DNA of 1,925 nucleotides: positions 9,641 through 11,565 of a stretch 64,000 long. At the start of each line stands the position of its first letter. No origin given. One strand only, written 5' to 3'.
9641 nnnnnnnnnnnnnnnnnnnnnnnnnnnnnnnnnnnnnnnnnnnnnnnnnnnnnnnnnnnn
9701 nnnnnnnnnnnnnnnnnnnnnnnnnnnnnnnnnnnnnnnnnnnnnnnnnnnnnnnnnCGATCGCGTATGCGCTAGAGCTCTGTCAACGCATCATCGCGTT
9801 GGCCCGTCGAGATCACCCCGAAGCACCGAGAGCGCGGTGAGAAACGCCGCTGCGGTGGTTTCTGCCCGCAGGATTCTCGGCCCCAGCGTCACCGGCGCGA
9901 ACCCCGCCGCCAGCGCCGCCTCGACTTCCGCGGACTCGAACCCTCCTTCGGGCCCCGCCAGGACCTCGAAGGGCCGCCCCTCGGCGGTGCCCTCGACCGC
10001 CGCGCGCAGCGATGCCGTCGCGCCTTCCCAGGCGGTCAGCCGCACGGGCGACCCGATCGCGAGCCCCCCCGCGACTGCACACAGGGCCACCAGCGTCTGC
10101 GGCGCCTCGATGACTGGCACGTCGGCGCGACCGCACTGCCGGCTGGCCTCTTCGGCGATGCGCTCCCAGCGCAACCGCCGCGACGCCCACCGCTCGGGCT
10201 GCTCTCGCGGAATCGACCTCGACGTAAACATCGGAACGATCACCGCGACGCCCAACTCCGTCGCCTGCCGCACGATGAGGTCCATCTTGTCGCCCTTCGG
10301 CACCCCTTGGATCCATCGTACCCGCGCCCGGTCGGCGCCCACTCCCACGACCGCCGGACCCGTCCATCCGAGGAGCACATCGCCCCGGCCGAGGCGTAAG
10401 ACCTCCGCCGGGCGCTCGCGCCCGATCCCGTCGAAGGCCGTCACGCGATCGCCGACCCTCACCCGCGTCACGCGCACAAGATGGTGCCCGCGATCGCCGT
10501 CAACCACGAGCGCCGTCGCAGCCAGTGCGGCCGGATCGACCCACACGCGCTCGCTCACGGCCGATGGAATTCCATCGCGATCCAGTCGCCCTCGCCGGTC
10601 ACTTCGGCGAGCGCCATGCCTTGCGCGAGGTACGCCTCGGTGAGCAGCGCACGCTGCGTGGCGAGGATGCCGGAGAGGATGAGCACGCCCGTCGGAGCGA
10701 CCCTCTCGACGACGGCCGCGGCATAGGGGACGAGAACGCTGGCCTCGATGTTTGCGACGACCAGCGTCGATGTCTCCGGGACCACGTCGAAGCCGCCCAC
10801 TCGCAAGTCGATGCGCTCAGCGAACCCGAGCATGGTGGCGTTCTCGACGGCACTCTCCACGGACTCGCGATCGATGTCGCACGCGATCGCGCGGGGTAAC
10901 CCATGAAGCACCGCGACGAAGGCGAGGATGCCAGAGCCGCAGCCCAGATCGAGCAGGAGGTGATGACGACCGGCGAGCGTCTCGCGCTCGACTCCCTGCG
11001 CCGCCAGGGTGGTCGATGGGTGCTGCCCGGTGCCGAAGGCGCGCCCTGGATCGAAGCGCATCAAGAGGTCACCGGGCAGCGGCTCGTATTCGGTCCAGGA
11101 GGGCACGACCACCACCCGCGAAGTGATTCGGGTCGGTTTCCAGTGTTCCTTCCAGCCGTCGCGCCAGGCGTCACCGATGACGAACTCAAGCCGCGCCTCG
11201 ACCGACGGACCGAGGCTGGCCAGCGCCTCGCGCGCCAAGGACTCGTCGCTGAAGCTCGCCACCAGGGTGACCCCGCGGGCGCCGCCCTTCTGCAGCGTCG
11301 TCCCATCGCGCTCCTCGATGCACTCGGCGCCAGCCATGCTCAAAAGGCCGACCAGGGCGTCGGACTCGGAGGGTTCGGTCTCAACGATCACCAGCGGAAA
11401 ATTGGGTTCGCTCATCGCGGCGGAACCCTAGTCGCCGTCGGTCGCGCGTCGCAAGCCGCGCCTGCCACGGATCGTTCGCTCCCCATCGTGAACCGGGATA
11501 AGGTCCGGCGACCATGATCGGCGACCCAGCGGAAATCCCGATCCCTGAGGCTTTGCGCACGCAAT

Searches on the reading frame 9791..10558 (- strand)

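Call 87: search_protein_families(library=pfam, proteins=[window:9791-10558:-], max_evalue=0.01)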
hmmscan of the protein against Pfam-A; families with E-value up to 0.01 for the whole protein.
window:9791-10558:- (255 aa): 2 families
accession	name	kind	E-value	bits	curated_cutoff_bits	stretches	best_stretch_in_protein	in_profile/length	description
PF04452.19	Methyltrans_RNA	-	2.2e-40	138.4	23.9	1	79-243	6-164/165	RNA methyltransferase domain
PF20260.4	PUA_4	-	7.7e-11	42.4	23.9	1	19-62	1-44/48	RNA methyltransferase PUA domain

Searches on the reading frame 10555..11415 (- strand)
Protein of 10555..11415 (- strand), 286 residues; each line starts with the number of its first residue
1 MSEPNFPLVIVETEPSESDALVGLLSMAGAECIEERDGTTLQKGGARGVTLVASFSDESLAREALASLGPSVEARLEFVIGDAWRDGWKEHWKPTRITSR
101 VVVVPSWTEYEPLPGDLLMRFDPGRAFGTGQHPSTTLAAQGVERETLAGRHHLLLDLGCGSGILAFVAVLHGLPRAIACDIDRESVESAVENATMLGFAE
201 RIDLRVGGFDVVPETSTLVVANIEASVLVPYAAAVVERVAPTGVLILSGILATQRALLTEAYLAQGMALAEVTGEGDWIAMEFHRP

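Call 87: search_protein_families(library=pfam, proteins=[window:10555-11415:-], max_evalue=0.01)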
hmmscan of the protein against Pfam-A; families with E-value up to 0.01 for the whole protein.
window:10555-11415:- (286 aa): 7 families
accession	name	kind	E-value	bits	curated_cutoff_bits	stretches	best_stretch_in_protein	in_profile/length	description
PF06325.19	PrmA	-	4.9e-51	174.4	22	1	72-285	85-295/296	Ribosomal protein L11 methyltransferase (PrmA)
PF13847.12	Methyltransf_31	-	2.8e-05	24.3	27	1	154-213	7-67/145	Methyltransferase domain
PF13649.12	Methyltransf_25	-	9.2e-05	23.5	27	1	155-214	2-60/97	Methyltransferase domain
PF05175.20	MTS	-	0.00025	21.2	23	1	151-200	32-82/170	Methyltransferase small domain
PF12847.13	Methyltransf_18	-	0.00026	21.5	27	1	151-213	15-79/151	Methyltransferase domain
PF08241.18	Methyltransf_11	-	0.001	20.1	21.2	1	155-212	1-64/95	Methyltransferase domain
PF03602.21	Cons_hypoth95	-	0.0089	16.2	24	0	150-204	41-95/182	Conserved hypothetical protein 95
